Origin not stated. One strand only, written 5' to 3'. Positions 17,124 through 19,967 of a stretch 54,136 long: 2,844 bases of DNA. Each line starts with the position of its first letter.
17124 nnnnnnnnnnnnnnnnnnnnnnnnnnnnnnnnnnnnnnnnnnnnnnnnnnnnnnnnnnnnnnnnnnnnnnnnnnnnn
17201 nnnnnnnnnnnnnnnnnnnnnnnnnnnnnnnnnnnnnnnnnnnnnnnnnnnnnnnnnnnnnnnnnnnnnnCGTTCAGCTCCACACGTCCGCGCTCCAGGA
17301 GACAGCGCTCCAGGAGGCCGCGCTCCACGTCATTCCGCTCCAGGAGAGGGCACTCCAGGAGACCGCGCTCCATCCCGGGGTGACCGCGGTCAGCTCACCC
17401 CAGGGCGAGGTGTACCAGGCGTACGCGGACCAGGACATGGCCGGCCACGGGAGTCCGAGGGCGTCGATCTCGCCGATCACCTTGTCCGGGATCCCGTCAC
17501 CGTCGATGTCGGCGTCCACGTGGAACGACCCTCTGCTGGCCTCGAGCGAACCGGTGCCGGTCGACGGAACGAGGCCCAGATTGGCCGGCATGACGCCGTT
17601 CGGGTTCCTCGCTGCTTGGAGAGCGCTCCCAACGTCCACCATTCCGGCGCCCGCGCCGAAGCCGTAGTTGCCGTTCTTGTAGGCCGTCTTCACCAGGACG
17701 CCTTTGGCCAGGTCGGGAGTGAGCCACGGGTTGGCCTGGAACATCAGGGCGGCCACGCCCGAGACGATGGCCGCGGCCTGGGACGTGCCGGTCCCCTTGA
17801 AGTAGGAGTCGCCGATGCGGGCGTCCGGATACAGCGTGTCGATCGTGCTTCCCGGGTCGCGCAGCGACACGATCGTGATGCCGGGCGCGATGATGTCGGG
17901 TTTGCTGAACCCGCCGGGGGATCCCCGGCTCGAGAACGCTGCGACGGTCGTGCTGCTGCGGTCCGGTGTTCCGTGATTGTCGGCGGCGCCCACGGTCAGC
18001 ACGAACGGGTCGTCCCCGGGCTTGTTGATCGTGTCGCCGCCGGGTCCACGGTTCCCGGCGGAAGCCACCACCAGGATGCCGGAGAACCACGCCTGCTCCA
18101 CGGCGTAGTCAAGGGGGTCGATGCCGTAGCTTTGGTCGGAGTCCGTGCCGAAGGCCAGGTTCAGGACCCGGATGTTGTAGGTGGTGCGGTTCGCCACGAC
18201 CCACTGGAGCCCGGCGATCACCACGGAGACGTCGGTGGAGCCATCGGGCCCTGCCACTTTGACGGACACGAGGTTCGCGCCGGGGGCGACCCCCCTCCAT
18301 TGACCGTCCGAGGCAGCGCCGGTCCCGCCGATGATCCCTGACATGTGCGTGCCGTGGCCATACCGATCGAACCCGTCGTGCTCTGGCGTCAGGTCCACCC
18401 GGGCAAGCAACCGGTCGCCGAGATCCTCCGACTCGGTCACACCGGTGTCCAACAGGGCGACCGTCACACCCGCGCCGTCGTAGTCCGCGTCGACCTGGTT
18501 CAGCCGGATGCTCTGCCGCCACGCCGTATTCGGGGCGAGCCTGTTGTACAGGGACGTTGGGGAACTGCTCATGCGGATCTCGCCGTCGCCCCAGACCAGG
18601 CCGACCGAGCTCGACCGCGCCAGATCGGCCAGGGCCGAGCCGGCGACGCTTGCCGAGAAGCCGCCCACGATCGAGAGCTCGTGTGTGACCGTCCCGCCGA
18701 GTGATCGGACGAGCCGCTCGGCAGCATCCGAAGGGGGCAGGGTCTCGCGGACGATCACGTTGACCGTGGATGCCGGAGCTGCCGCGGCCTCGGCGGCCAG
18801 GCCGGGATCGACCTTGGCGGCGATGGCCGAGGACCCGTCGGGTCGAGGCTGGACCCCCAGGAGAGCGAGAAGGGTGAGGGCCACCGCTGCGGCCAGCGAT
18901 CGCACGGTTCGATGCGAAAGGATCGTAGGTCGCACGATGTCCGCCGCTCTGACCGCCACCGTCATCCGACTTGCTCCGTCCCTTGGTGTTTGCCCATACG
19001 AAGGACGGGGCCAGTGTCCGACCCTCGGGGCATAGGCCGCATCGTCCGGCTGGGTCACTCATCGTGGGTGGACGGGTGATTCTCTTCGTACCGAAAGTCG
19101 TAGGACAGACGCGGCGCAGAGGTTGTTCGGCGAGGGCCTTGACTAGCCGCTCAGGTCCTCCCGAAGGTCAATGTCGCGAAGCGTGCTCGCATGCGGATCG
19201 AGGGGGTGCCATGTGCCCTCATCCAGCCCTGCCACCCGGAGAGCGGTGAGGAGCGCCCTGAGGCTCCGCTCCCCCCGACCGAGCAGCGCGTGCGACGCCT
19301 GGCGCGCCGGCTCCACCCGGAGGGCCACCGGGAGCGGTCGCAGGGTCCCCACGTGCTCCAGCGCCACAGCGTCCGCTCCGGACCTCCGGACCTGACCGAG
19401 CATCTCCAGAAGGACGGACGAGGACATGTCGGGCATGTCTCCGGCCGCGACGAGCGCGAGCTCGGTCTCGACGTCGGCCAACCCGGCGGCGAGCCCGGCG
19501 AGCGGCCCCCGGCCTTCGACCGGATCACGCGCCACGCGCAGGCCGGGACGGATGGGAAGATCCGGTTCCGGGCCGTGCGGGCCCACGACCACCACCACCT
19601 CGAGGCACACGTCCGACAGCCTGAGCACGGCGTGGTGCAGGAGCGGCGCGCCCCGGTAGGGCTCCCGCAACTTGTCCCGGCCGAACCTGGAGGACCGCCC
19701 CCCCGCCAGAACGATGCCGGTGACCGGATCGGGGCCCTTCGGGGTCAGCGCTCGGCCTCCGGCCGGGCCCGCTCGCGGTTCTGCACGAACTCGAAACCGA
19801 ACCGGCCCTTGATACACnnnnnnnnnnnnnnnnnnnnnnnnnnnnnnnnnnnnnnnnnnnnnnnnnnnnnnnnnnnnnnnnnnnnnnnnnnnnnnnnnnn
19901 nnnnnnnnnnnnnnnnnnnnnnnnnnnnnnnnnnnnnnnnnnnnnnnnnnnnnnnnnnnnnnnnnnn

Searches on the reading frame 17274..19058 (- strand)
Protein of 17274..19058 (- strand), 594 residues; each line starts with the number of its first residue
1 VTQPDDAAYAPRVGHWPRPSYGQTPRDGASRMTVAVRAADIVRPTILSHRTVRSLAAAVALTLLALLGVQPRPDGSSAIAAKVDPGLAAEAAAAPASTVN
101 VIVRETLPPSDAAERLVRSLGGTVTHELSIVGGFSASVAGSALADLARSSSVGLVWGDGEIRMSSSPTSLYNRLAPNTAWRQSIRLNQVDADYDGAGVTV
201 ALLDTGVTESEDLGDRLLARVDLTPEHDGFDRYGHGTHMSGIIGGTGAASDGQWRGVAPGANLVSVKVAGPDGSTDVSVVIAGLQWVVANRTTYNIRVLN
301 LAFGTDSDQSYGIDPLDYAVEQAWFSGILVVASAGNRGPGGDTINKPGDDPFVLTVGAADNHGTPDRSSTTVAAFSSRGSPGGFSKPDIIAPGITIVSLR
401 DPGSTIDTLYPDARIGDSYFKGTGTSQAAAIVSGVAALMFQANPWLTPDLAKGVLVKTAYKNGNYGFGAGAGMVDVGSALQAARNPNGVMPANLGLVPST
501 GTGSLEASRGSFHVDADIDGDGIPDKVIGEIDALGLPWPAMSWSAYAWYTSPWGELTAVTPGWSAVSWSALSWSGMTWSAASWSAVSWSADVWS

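Call 22: search_protein_families(library=pfam, proteins=[window:17274-19058:-], max_evalue=0.00001)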
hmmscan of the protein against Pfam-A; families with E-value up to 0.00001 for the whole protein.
window:17274-19058:- (594 aa): 1 family
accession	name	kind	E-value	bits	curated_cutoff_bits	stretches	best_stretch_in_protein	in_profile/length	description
PF00082.27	Peptidase_S8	-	5.7e-49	167.4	21.8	1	195-469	1-287/288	Subtilase family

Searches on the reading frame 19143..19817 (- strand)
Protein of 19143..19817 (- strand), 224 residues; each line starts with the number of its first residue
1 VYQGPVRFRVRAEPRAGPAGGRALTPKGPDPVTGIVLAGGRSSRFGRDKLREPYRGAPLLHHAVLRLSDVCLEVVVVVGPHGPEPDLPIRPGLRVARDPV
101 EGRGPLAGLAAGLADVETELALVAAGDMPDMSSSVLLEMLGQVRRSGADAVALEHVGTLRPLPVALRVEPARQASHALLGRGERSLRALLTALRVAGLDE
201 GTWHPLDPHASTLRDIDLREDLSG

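Call 6: search_protein_families(library=pfam, proteins=[window:19143-19817:-], max_evalue=0.01)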
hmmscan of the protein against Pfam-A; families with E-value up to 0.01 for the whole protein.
window:19143-19817:- (224 aa): 1 family
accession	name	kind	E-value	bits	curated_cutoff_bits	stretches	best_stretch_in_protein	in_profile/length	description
PF12804.13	NTP_transf_3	-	5e-33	115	27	1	34-191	1-155/160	MobA-like NTP transferase domain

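Call 7: search_protein_families(library=ncbifam, proteins=[window:19143-19817:-], max_evalue=0.001)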
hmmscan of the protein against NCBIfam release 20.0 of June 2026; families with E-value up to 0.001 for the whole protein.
window:19143-19817:- (224 aa): 11 families
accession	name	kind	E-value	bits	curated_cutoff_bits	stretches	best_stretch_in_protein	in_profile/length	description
TIGR02665.1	molyb_mobA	equivalog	3.3e-20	72.9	151.85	1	33-196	2-165/186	molybdenum cofactor guanylyltransferase MobA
NF001855.0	PRK00576.1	equivalog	2.3e-19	69.8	205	1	31-192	6-166/197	molybdenum cofactor guanylyltransferase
NF002741.0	PRK02726.1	equivalog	1.7e-18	67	179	1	32-197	8-173/200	molybdenum cofactor guanylyltransferase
NF011056.0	PRK14489.1-1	equivalog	5.1e-18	65.3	379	1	32-222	6-189/363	bifunctional molybdenum cofactor guanylyltransferase MobA/molybdopterin-guanine dinucleotide biosynthesis adaptor protein MobB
NF001457.0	PRK00317.1-3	equivalog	8.5e-18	64.6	164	1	33-196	3-166/200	molybdenum cofactor guanylyltransferase MobA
TIGR03310.1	matur_MocA_YgfJ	equivalog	5.1e-14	52.7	186.45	1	34-190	2-158/188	molybdenum cofactor cytidylyltransferase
NF011059.0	PRK14490.1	equivalog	8.8e-12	44.8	354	1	30-199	179-346/374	bifunctional molybdenum cofactor guanylyltransferase MobA/molybdopterin-guanine dinucleotide biosynthesis adaptor protein MobB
NF011070.0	PRK14500.1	equivalog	3.4e-07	29.8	606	1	29-152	164-282/358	putative bifunctional molybdopterin-guanine dinucleotide biosynthesis protein MoaC/MobA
NF045782.1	NicBOxredNboR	equivalog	1.7e-05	24.6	260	1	31-152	8-133/206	nicotine blue oxidoreductase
TIGR03202.1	pucB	equivalog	0.0002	21.1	235.05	1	33-167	2-145/192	xanthine dehydrogenase accessory protein PucB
NF001837.0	PRK00560.1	equivalog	0.00059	19.6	182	0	33-76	10-54/196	molybdenum cofactor guanylyltransferase MobA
